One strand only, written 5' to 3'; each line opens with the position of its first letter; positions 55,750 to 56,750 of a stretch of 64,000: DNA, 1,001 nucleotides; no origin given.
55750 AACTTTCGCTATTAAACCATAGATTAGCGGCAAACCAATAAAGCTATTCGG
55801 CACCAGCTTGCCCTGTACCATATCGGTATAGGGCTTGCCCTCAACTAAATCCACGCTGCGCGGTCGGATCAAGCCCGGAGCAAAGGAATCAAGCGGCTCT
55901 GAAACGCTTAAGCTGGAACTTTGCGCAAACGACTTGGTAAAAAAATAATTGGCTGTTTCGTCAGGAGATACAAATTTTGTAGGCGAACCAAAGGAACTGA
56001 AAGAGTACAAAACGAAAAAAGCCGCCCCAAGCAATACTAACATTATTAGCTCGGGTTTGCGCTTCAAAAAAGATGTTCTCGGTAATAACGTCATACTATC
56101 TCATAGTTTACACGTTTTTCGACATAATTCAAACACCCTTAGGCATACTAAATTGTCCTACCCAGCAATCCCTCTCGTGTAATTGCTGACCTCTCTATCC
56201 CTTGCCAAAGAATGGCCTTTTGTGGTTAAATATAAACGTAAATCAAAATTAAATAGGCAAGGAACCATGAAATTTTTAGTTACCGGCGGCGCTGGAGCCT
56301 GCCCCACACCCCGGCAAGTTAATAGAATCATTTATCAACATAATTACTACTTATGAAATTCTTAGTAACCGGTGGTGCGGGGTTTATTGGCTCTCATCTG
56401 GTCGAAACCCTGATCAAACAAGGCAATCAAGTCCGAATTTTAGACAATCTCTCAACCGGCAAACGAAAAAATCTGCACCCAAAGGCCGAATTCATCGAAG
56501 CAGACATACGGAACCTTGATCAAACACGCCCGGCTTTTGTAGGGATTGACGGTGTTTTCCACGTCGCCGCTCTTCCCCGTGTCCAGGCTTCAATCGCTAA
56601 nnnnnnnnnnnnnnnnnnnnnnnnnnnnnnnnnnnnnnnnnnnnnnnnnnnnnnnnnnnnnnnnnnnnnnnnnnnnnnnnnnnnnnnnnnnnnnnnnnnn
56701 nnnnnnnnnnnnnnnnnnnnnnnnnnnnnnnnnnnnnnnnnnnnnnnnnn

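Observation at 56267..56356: Translationally coupled upstream mini-ORF that duplicates the epimerase N-terminus with only synonymous differences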

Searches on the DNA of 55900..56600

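Call 28: search_rna_families(source=window, start=55900, end=56600, threshold=evalue, max_evalue=1)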
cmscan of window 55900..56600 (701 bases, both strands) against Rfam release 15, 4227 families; matches with E-value up to 1: 0.
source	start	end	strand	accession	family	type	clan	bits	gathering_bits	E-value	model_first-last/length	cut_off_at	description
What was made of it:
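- On Known structured RNA family (Rfam 15): No match at E <= 1 in 55900-56600 on either strand (call 28).
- There is no Rfam family match (call 28).
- Tried and rejected: No match (call 28).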
